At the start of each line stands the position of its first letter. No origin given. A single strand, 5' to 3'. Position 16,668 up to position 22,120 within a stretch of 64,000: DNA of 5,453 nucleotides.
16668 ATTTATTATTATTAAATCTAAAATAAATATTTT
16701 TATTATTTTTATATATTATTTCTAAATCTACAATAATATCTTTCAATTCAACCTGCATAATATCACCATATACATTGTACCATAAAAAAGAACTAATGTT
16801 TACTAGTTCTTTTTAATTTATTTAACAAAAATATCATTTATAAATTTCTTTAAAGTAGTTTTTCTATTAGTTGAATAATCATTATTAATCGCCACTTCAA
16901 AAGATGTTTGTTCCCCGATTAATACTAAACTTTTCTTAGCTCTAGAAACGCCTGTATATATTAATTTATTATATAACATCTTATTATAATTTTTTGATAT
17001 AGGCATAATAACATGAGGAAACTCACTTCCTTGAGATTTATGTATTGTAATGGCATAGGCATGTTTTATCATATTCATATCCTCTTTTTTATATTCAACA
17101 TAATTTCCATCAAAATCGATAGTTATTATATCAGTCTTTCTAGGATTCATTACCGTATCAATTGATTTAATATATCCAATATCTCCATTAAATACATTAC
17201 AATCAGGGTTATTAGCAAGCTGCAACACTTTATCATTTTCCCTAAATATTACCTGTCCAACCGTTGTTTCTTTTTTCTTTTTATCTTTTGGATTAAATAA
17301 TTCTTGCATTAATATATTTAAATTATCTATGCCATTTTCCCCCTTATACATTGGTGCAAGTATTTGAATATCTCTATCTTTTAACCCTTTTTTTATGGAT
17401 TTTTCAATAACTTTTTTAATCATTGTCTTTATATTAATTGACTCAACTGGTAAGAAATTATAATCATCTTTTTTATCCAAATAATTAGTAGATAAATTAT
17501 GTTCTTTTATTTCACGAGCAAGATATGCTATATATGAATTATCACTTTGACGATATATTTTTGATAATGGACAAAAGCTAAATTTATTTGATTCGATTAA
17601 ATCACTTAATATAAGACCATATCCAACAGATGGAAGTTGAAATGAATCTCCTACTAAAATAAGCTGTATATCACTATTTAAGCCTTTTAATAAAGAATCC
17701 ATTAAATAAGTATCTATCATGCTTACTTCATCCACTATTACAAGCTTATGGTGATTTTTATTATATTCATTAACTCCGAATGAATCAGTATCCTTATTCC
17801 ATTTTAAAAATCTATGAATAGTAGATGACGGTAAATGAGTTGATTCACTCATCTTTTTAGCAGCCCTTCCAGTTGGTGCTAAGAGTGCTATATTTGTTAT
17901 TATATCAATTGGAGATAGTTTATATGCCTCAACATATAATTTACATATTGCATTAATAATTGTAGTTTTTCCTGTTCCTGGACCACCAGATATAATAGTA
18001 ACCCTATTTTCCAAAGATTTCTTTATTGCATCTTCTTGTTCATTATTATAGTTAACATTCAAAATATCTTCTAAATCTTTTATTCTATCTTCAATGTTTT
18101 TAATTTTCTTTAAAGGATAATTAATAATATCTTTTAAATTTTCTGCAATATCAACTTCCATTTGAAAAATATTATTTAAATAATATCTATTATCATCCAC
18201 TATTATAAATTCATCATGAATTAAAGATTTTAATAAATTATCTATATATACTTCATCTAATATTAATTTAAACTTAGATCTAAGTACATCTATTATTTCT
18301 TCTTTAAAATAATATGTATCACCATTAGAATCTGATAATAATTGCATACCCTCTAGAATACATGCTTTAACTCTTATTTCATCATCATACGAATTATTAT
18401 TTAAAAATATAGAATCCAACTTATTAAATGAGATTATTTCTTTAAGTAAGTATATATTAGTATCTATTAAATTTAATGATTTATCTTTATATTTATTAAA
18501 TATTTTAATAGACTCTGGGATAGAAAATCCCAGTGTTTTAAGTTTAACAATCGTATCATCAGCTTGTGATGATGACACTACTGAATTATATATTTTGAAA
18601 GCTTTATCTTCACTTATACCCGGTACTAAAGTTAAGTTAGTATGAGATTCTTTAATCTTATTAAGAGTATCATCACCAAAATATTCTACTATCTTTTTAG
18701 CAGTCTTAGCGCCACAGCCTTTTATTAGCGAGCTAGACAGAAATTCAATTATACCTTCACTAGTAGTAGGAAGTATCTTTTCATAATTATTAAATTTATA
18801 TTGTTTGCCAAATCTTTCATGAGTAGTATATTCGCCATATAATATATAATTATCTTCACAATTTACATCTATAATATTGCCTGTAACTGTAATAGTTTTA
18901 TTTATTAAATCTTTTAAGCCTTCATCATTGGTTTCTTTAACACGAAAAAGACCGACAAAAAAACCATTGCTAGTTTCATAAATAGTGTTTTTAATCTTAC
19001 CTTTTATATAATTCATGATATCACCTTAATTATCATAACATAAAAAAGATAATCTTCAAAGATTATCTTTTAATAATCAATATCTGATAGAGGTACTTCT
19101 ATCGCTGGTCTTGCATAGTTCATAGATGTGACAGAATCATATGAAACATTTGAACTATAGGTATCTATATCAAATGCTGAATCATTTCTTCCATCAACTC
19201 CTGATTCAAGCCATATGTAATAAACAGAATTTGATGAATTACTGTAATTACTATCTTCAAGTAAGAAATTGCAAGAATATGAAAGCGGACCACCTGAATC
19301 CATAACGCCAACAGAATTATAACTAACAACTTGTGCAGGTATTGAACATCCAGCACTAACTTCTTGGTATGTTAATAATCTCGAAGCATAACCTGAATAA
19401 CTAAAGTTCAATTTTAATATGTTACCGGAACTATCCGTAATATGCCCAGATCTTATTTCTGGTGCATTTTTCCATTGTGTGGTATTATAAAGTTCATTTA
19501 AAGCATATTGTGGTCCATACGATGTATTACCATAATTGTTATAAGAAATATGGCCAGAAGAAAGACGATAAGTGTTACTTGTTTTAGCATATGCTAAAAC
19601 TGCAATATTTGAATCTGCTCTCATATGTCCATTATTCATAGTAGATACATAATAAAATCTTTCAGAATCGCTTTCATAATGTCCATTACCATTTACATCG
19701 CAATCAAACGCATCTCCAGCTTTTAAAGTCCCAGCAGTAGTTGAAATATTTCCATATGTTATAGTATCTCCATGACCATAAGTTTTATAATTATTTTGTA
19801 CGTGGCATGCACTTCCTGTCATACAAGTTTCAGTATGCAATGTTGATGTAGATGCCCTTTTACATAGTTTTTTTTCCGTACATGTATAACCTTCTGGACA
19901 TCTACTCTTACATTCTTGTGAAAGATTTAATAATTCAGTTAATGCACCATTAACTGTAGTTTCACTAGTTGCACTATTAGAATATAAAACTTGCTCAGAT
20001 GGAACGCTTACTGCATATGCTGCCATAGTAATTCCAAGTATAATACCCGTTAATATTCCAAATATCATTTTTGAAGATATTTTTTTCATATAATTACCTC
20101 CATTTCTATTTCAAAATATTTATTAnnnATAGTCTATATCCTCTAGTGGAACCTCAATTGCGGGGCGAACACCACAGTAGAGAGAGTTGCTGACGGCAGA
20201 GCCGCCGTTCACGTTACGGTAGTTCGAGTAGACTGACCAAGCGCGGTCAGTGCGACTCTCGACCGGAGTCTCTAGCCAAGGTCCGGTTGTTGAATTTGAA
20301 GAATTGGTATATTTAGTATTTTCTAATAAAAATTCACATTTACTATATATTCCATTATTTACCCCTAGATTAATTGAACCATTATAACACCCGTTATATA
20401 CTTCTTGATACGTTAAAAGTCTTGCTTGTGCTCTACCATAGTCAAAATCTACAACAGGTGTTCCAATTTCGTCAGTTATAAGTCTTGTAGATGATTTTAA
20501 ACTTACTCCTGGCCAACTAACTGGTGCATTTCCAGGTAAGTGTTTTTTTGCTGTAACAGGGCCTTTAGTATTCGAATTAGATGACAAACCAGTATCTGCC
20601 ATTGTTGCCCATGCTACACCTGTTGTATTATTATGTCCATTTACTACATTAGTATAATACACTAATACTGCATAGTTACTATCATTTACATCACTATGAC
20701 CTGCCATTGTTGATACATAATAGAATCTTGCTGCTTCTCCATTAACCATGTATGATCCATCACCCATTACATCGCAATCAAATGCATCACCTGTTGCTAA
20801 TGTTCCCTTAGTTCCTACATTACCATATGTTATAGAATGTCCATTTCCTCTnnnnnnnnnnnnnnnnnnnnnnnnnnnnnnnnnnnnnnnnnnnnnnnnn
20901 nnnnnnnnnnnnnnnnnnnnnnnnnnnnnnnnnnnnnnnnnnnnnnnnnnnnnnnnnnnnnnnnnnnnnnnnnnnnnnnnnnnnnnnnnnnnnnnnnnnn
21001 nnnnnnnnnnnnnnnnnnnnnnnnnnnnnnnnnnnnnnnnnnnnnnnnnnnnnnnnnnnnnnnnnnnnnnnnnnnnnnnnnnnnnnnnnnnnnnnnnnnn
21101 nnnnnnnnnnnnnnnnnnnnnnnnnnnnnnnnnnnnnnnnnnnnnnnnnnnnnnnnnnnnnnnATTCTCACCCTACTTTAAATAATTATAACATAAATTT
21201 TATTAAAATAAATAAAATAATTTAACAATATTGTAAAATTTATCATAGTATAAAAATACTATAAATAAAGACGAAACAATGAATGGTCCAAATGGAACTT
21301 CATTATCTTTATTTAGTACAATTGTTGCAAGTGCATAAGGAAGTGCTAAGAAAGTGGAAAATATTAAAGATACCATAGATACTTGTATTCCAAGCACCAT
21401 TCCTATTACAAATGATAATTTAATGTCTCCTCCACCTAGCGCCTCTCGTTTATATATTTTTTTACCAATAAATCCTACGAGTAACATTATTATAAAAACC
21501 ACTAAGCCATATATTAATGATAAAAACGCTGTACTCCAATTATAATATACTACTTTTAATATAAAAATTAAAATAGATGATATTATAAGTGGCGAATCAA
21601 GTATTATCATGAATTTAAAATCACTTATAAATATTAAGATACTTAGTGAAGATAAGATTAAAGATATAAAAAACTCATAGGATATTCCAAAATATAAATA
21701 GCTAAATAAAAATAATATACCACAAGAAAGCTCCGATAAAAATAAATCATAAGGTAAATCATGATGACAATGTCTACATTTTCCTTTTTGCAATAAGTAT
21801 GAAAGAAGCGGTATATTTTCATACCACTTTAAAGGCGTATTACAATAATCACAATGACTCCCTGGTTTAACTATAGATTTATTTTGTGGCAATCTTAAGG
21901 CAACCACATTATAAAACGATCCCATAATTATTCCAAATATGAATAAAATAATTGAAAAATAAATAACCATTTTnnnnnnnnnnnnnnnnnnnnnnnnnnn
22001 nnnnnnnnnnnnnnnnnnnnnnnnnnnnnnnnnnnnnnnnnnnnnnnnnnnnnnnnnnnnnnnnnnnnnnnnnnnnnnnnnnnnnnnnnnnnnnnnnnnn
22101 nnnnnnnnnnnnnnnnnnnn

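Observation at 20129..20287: DGR-variable-region-like GC-rich NNC-codon patch at the 3' end of lectin paralog 2, with no RT or template repeat in the window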

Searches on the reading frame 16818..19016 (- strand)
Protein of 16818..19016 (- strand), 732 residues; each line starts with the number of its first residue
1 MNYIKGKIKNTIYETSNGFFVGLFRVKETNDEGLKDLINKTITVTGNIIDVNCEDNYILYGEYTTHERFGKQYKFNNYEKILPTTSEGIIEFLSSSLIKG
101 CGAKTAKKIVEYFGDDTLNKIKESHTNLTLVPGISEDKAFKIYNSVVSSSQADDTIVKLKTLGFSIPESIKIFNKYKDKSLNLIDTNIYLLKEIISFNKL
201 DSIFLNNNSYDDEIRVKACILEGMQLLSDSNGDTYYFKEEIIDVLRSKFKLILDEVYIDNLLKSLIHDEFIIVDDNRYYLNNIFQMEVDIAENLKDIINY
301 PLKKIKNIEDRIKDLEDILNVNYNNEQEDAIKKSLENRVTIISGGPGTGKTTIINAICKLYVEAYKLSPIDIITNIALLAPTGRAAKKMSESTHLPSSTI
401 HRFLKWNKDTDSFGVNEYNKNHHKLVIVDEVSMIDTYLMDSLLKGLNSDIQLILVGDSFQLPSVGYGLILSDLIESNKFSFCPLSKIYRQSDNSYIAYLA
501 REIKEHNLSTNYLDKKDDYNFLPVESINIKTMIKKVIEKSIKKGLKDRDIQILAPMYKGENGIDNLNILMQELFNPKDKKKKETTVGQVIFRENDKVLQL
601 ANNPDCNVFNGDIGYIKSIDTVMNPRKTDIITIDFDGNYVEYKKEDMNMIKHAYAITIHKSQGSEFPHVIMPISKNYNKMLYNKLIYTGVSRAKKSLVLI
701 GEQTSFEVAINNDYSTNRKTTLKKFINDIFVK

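Call 8: search_protein_families(library=pfam, proteins=[window:16818-19016:-], max_evalue=0.01)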
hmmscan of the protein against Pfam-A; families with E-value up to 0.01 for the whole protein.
window:16818-19016:- (732 aa): 18 families
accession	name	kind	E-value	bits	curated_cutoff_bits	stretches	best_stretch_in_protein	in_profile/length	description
PF13245.12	AAA_19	-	3.9e-41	140.8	25.1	1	327-465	1-133/134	AAA domain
PF13604.12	AAA_30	-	1.7e-37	129.5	27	1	323-509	2-174/191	AAA domain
PF18335.7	SH3_13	-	5.3e-20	71.4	41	1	566-635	1-65/65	ATP-dependent RecD-like DNA helicase SH3 domain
PF13538.12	UvrD_C_2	-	8.9e-18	64.3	27.4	1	652-700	1-52/52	UvrD-like helicase C-terminal domain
PF23139.1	OB_YrrC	-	3e-17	62.8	27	1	1-83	1-76/76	ATP-dependent DNA helicase YrrC, OB-fold domain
PF14490.11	HHH_RecD2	-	4e-15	56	27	1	151-235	4-92/92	ATP-dependent RecD2 DNA helicase HHH domain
PF01443.25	Viral_helicase1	-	2e-12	47.8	21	2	341-491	2-122/228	Viral superfamily 1 RNA helicase core domain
PF13086.12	AAA_11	-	1.5e-08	35.2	27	1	323-361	2-41/257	AAA domain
PF20720.3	nSTAND3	-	6.9e-07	29.5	27.2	1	326-375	6-56/155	Novel STAND NTPase 3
PF03193.22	RsgA_GTPase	-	4.4e-05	23.8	30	1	295-359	63-128/174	RsgA GTPase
PF00580.27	UvrD-helicase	-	0.00054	20.2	23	1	324-448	2-121/271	UvrD/REP helicase N-terminal domain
PF13401.12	AAA_22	-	0.00082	20.1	27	1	337-458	5-124/130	AAA domain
PF09848.15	SLFN-g3_helicase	-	0.0012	18.7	24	1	338-430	2-87/354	Schlafen group 3, DNA/RNA helicase domain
PF00004.35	AAA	-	0.0019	19.1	21.2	0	341-370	2-32/131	ATPase family associated with various cellular activities (AAA)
PF13555.12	AAA_29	-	0.0026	17.9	27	1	331-362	17-47/61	P-loop containing region of AAA domain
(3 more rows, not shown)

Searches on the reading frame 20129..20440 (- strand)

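Call 56: search_protein_families(library=pfam, proteins=[window:20129-20440:-], max_evalue=10)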
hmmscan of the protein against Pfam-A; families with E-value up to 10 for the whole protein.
seq(104 aa): 1 family
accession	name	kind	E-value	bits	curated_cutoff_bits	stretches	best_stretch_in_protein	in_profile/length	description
PF19789.6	DUF6273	-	0.0019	18.5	23.5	1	8-98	87-171/172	Domain of unknown function (DUF6273)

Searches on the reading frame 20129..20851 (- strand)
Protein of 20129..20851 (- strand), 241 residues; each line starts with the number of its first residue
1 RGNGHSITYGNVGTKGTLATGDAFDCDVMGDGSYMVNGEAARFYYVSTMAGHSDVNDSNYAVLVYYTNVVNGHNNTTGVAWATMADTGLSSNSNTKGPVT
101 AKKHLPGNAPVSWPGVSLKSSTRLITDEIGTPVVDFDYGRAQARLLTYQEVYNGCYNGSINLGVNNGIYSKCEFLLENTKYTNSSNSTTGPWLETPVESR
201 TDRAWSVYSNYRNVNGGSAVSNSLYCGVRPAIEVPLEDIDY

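Call 74: predict_structure(alignment_id=A3)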
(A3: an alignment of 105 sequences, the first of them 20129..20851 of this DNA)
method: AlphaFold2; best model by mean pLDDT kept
length: 241 residues; sequences in the alignment: 105
mean_pLDDT: 89.2   pTM: 0.89
mean pLDDT of the five models: 89.2, 88.4, 88.4, 87.6, 86.8
residues with pLDDT >= 90: 183; 70-90: 34; 50-70: 19; < 50: 5
segments of 3 or more residues with pLDDT < 50: 1-5
pLDDT, mean of each block of 10 residues (from residue 1): 52 72 94 92 92 74 96 93 80 86 96 94 93 94 96 94 92 94 93 95 94 91 90 93 74
secondary structure, 60 per line:
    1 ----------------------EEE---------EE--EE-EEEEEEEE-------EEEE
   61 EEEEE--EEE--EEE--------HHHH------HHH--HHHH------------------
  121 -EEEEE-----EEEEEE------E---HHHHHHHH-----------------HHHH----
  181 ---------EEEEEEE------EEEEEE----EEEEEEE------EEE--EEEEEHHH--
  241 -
elements in order: E23-25 E42-49 E57-65 E68-70 E73-75 H84-87 H99-102 E122-126 E132-137 H148-155 H173-176 E190-196 E203-208 E213-219 E226-228 E231-235

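Call 77: fold_search(model_id=the predicted structure, library=pdb)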
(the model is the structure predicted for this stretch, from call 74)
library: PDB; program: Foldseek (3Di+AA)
matches with E <= 10: 50; with E <= 0.001: 0
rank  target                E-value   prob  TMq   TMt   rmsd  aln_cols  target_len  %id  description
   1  9qa6                  1.1e-03  0.97  0.39  0.14  10.3       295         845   12  Cryo-EM structure of Thomasclavelia ramosa IgA peptidase (IgAse) active site mutant (S32-N876) (released 2025-06-25)
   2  6muj_B                2.2e+00  0.03  0.26  0.22  18.0       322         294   11  Formylglycine generating enzyme bound to copper (released 2019-02-27)
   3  6muj_D                2.2e+00  0.02  0.24  0.21  17.0       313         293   12  Formylglycine generating enzyme bound to copper (released 2019-02-27)
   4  5n40                  2.3e+00  0.03  0.17  0.13  11.9       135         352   11  Structure of Yersinia pseudotuberculosis adhesin InvE (released 2017-04-12)
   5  2q17_A                3.4e+00  0.02  0.25  0.22  16.7       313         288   12  Formylglycine Generating Enzyme from Streptomyces coelicolor (released 2008-04-01)
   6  6muj_E                3.4e+00  0.02  0.24  0.20  18.4       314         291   12  Formylglycine generating enzyme bound to copper (released 2019-02-27)
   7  3zua_MODEL_1_A        3.6e+00  0.02  0.11  0.17   6.1        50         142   18  A C39-like domain (released 2012-08-01)
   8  2yt6_MODEL_1_A        3.6e+00  0.01  0.08  0.15  11.0        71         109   11  Solution structure of the SH3_1 domain of Yamaguchi sarcoma viral (v-yes) oncogene homolog 1 (released 2008-04-08)
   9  2q17_C                3.8e+00  0.02  0.25  0.21  12.5       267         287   13  Formylglycine Generating Enzyme from Streptomyces coelicolor (released 2008-04-01)
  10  8k8h                  3.8e+00  0.01  0.15  0.08  17.7       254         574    9  Crystal structure of the CysR-CTLD3 fragment of human DEC205 (released 2024-02-28)
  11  2q17_D                4.1e+00  0.02  0.23  0.20  13.6       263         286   13  Formylglycine Generating Enzyme from Streptomyces coelicolor (released 2008-04-01)
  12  1vyt_A                4.3e+00  0.02  0.10  0.09   7.4        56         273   12  beta3 subunit complexed with aid (released 2004-06-15)
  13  2q17_B                4.3e+00  0.02  0.25  0.21  12.4       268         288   12  Formylglycine Generating Enzyme from Streptomyces coelicolor (released 2008-04-01)
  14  5ssy                  4.3e+00  0.02  0.23  0.21  12.8       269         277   10  Crystal Structure of human formylglycine generating enzyme (released 2023-08-23)
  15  6xtp_A                4.3e+00  0.02  0.26  0.22  15.5       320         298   11  Crystal structure reveals non-coordinative binding of O2 to the copper center of the formylglycine-generating enzyme - (released 2021-01-27)
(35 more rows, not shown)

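Call 78: fold_search(model_id=the predicted structure, library=viral)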
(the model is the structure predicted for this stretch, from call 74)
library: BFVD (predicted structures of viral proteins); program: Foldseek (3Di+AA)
matches with E <= 10: 78; with E <= 0.001: 3
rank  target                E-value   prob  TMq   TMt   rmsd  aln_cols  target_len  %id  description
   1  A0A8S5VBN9            1.5e-05  1.00  0.43  0.34   9.6       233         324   13  DUF6273 domain-containing protein [Myoviridae sp. ctbEa13]
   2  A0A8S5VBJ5            9.1e-05  0.99  0.35  0.33  13.0       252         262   14  ATP-binding sugar transporter [Myoviridae sp. ctbEa13]
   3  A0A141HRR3            6.6e-04  0.99  0.46  0.10   9.6       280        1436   14  (no name in the UniProt tables at hand)
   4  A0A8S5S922            2.2e-03  0.97  0.44  0.17   9.1       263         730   13  Tail-collar fiber protein [Caudovirales sp. ctTVN2]
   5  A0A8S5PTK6            7.5e-03  0.89  0.40  0.25   9.1       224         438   17  Uncharacterized protein [Myoviridae sp. ctzS633]
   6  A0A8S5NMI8            1.0e-02  0.97  0.44  0.41   7.2       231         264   12  Retinoblastoma-binding protein-like protein [Siphoviridae sp. ctGMq5]
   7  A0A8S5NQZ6            1.3e-02  0.57  0.33  0.16  11.0       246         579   12  Tail sheath protein [Myoviridae sp. ctj3P51]
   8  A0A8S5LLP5            1.4e-02  0.96  0.46  0.17   6.5       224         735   17  Interferon alpha/beta receptor 1, Interferon I interferon signaling complex [Siphoviridae sp. ctvok7]
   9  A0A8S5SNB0            3.1e-02  0.90  0.41  0.57   6.2       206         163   11  DUF6273 domain-containing protein [Siphoviridae sp. ctCb814]
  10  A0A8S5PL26            4.9e-02  0.57  0.39  0.21   8.7       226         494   12  DUF6273 domain-containing protein [Siphoviridae sp. ctOSJ35]
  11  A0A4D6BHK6            7.1e-02  0.35  0.30  0.19   9.6       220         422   14  (no name in the UniProt tables at hand)
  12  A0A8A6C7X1            8.0e-02  0.33  0.36  0.39  15.1       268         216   10  (no name in the UniProt tables at hand)
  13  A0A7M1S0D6            9.1e-02  0.28  0.31  0.32  11.4       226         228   12  DUF1566 domain-containing protein [uncultured phage cr10_1]
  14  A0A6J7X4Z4            9.1e-02  0.13  0.24  0.09  22.2       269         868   12  Uncharacterized protein [uncultured Caudovirales phage]
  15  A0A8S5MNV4            9.6e-02  0.54  0.39  0.44   7.2       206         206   16  DUF6273 domain-containing protein [Myoviridae sp. ctI7W9]
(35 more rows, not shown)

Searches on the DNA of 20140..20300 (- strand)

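Call 45: search_dna_similar(query=window:20140-20300:-, collection=phages, mode=distant, max_evalue=1)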
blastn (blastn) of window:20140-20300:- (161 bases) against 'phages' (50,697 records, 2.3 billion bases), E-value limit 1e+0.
No match.

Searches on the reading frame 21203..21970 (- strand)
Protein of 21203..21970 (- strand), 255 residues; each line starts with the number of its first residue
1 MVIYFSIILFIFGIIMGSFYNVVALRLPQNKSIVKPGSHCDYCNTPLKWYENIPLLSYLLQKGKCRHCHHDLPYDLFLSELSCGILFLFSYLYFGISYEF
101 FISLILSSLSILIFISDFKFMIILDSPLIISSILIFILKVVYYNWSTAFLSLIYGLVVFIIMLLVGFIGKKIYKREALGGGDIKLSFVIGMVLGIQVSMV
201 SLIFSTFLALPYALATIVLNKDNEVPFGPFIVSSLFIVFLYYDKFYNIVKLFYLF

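Call 8: search_protein_families(library=pfam, proteins=[window:21203-21970:-], max_evalue=0.01)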
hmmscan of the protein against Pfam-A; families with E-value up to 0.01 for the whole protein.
window:21203-21970:- (255 aa): 2 families
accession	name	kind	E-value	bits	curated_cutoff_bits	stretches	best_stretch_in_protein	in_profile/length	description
PF06750.18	A24_N_bact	-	1.5e-31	108.7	23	1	11-94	1-84/84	Bacterial Peptidase A24 N-terminal domain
PF01478.23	Peptidase_A24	-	3e-12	47.4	26.5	1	104-214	1-104/104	Type IV leader peptidase family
